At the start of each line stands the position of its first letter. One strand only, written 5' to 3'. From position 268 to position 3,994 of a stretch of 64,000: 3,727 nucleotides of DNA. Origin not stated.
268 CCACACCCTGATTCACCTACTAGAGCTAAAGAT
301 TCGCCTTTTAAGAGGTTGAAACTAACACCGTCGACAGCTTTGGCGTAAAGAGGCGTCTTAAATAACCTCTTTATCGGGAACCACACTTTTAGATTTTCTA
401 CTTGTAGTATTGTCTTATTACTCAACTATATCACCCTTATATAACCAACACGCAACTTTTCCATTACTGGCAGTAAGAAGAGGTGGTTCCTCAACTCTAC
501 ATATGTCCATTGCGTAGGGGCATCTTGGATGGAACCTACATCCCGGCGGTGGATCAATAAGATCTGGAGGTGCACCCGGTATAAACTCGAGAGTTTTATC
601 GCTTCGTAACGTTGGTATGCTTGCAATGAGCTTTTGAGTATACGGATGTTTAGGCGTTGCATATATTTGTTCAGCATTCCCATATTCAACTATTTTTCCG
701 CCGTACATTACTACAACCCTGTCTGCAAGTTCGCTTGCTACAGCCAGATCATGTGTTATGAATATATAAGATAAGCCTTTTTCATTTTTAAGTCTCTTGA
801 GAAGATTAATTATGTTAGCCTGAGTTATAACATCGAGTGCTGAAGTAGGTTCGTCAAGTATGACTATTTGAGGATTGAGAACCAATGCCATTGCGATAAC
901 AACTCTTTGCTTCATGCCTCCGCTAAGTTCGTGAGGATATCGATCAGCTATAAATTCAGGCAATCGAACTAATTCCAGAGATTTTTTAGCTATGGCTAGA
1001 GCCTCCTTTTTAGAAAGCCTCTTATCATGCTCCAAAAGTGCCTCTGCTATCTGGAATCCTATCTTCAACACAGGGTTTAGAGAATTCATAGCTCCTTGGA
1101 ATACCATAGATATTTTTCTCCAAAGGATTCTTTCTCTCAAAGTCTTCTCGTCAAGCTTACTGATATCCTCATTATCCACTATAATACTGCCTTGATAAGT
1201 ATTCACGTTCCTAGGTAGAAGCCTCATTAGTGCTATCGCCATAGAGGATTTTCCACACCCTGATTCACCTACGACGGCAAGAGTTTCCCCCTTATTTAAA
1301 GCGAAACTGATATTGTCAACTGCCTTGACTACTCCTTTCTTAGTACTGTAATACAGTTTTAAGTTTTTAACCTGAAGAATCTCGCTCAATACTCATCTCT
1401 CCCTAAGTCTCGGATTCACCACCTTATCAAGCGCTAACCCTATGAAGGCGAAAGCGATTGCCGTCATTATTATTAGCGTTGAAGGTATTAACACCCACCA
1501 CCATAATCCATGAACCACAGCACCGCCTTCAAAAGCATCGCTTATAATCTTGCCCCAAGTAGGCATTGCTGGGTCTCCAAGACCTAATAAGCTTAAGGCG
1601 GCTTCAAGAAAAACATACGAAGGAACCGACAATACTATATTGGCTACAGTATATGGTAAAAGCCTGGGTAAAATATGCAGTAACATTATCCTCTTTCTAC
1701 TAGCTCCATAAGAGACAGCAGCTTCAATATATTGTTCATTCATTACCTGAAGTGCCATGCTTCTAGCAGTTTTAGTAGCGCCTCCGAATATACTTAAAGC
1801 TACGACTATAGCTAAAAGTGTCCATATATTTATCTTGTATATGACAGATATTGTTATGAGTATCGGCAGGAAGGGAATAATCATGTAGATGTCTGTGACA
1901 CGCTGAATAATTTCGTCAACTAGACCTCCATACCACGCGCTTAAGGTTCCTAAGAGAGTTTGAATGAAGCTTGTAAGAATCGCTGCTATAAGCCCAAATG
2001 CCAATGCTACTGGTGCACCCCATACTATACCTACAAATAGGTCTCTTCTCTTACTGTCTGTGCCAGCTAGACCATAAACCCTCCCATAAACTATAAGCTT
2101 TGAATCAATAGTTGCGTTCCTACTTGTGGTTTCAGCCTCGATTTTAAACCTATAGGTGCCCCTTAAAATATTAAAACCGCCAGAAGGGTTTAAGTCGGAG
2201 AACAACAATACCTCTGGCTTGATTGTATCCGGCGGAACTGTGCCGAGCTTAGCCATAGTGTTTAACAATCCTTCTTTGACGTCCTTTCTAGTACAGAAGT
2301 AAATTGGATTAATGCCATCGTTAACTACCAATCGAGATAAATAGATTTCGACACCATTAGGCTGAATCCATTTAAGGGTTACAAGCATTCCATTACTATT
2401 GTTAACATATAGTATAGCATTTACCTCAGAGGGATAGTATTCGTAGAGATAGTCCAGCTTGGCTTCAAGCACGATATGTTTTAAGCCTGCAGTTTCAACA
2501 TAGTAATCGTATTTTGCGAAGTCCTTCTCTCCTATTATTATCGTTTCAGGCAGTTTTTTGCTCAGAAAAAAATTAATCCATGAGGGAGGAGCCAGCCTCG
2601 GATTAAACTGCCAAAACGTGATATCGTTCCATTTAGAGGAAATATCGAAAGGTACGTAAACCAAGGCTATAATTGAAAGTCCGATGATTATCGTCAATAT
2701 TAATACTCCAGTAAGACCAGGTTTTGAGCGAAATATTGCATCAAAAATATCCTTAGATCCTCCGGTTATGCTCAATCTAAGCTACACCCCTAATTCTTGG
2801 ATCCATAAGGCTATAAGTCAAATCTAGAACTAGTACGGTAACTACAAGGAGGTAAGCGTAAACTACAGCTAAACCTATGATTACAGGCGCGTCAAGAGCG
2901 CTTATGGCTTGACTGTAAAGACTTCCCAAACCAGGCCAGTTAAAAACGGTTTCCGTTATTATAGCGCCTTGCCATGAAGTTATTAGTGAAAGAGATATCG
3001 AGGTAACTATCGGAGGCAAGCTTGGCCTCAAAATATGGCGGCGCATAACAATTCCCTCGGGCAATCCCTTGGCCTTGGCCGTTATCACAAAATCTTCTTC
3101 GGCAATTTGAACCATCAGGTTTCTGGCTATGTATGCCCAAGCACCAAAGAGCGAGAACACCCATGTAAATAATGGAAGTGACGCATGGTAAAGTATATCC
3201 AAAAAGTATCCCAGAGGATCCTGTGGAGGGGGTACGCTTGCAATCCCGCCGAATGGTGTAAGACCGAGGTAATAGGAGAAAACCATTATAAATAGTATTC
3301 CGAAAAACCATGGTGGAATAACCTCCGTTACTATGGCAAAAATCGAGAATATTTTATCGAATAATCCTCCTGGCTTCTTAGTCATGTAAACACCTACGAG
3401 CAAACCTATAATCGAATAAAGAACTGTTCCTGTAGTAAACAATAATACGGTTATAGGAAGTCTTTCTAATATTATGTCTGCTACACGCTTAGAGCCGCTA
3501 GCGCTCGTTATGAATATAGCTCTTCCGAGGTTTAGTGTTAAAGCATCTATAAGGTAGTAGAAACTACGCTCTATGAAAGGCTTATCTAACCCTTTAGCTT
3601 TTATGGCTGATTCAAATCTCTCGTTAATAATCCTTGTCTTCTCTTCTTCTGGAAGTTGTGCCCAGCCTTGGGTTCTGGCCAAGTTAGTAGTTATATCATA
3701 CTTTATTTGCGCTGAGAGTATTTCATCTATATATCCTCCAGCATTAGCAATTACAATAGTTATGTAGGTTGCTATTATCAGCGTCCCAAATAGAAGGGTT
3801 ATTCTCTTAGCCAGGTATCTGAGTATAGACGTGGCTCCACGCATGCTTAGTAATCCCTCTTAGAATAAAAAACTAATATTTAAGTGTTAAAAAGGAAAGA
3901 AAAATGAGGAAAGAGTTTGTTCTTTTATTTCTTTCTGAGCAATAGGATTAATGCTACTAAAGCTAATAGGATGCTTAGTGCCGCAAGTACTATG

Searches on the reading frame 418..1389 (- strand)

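Call 46: search_protein_families(library=pfam, proteins=[window:418-1389:-])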
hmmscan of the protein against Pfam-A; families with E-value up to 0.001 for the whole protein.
window:418-1389:- (323 aa): 5 families
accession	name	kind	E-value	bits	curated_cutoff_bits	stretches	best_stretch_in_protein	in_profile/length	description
PF00005.33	ABC_tran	-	7.3e-29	101.6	25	1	25-183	2-137/137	ABC transporter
PF08352.17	oligo_HPY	-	5.4e-22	78.4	27.1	1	234-297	1-65/65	Oligopeptide/dipeptide transporter, C-terminal region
PF13304.12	AAA_21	-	1.1e-06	29.4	27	1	147-217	230-302/304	AAA domain, putative AbiEii toxin, Type IV TA system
PF02463.25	SMC_N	-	3.7e-06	27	40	1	36-227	26-210/220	RecF/RecN/SMC N terminal domain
PF13401.12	AAA_22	-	0.00021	22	27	0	37-211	8-121/130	AAA domain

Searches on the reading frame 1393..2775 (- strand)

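Call 46: search_protein_families(library=pfam, proteins=[window:1393-2775:-])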
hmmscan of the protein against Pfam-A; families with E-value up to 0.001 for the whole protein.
window:1393-2775:- (460 aa): 1 family
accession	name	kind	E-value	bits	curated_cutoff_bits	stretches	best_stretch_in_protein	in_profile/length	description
PF00528.27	BPD_transp_1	-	5.1e-21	75.7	26.4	1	273-458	2-183/184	Binding-protein-dependent transport system inner membrane component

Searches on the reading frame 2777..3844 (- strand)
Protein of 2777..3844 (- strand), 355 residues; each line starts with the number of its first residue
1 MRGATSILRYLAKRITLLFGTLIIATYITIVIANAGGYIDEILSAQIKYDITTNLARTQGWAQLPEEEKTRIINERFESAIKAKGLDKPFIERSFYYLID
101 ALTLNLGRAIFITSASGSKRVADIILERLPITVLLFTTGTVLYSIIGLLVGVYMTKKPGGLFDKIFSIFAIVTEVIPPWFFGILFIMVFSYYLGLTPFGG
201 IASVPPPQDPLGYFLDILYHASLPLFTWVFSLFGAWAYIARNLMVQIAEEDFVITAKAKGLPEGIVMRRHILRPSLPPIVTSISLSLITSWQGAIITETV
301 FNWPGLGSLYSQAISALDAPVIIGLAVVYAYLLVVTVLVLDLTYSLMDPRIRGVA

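Call 46: search_protein_families(library=pfam, proteins=[window:2777-3844:-])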
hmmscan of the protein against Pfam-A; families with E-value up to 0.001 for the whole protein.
window:2777-3844:- (355 aa): 1 family
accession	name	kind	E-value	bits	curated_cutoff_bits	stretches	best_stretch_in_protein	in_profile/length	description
PF00528.27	BPD_transp_1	-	3.9e-35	121.7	26.4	1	147-352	1-183/184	Binding-protein-dependent transport system inner membrane component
